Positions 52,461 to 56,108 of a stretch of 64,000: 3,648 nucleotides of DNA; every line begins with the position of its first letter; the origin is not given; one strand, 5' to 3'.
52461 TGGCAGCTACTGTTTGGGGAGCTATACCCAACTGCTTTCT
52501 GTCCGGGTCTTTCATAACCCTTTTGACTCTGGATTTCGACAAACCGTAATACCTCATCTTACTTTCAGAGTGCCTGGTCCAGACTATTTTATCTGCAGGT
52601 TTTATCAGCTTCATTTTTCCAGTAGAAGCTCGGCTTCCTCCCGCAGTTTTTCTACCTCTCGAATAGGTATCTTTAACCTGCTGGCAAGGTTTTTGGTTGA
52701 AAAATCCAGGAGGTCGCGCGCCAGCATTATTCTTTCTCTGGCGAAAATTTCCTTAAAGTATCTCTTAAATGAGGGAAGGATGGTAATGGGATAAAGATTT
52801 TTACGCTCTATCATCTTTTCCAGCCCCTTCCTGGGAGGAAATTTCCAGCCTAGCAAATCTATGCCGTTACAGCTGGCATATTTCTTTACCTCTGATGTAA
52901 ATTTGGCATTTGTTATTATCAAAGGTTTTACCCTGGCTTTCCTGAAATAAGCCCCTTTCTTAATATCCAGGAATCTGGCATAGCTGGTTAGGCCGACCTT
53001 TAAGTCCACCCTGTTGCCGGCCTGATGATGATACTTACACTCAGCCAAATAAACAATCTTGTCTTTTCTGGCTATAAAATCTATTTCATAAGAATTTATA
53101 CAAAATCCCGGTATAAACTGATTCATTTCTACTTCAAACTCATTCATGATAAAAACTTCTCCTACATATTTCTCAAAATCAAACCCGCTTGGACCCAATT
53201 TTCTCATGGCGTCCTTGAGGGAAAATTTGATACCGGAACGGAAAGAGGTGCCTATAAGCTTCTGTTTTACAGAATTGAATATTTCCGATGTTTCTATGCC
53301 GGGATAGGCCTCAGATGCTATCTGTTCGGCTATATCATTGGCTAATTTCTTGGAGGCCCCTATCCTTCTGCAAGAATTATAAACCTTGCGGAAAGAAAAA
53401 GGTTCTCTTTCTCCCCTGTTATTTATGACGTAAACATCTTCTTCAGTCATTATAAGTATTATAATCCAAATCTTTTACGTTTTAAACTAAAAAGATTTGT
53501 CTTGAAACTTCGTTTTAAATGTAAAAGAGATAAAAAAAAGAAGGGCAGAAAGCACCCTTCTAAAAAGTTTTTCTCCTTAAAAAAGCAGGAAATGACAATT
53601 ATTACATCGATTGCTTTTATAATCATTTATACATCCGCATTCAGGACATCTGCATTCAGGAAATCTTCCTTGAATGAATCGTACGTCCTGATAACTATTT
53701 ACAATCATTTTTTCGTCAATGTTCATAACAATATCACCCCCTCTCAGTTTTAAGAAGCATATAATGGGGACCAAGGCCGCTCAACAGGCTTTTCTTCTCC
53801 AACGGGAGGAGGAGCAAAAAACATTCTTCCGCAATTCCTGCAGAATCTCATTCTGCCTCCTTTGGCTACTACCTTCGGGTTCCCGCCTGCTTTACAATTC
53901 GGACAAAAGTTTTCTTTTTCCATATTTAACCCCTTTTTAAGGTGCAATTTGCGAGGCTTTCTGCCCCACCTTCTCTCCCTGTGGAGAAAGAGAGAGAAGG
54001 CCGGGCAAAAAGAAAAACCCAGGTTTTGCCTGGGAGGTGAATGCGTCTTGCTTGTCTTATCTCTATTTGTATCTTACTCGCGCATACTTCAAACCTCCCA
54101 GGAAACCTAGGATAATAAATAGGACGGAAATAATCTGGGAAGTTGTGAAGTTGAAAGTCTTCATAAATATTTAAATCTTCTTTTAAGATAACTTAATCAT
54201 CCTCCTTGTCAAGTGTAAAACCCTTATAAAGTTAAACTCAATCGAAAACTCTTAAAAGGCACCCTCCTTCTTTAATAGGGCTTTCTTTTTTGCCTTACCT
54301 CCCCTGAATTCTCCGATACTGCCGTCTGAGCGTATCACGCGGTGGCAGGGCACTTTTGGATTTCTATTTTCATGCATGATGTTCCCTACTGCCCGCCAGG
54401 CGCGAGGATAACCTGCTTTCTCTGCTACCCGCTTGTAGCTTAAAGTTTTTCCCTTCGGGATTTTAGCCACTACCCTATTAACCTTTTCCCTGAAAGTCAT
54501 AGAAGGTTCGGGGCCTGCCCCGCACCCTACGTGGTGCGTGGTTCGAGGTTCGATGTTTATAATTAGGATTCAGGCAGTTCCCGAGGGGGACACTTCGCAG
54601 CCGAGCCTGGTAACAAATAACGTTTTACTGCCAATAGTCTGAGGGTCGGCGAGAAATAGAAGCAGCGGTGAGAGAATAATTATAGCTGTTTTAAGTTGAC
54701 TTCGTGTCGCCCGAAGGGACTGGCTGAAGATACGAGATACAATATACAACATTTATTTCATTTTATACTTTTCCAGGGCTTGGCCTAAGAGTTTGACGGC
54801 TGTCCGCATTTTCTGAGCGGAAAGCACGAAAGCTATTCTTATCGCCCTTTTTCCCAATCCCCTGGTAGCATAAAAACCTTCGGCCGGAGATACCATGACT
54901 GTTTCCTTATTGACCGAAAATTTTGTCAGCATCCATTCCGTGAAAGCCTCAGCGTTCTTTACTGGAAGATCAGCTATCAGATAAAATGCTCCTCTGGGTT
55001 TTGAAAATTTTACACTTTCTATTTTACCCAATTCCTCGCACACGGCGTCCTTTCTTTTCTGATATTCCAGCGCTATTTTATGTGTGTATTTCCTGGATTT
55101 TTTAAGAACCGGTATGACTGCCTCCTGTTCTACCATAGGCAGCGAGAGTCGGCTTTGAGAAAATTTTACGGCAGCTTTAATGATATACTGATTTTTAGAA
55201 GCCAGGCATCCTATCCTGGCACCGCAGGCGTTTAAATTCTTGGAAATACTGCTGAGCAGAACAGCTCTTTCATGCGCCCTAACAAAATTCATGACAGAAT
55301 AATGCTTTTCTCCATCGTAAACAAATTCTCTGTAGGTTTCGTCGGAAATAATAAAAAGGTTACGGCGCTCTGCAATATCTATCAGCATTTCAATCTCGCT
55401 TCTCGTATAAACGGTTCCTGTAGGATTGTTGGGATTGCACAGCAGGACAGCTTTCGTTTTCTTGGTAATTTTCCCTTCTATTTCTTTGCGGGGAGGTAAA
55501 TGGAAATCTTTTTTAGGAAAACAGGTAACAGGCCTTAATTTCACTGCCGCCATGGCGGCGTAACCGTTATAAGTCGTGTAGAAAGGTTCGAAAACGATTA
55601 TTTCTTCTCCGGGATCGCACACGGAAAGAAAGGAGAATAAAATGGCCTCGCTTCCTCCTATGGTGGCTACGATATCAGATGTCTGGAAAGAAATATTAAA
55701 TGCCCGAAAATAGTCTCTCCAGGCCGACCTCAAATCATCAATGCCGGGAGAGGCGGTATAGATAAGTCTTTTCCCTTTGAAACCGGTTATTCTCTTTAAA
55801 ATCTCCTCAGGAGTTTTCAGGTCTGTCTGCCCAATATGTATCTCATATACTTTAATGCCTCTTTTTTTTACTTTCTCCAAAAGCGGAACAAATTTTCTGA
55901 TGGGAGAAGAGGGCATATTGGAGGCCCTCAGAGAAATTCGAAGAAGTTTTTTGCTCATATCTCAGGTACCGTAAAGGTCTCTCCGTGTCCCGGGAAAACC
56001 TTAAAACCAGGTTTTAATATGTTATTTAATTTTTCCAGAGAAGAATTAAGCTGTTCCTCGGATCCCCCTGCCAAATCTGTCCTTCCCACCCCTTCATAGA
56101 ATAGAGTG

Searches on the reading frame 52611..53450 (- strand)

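Call 43: search_protein_families(library=pfam, proteins=[window:52611-53450:-], max_evalue=0.00001)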
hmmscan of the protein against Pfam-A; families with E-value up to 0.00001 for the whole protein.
window:52611-53450:- (279 aa): 2 families
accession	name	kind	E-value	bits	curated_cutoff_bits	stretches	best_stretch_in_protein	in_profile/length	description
PF22357.2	AF1548-like_C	-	1.6e-06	28.5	23.9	1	220-276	1-55/56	AF1548-like, C-terminal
PF03477.21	ATP-cone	-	4e-06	27.7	25.8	1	7-67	2-69/88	ATP cone domain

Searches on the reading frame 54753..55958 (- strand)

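Call 42: search_protein_families(library=pfam, proteins=[window:54753-55958:-], max_evalue=0.00001)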
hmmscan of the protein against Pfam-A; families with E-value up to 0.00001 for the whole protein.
window:54753-55958:- (401 aa): 1 family
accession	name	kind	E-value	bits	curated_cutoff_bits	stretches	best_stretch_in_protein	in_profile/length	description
PF00155.27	Aminotran_1_2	-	1.4e-53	182.8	19.7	1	42-389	8-359/361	Aminotransferase class I and II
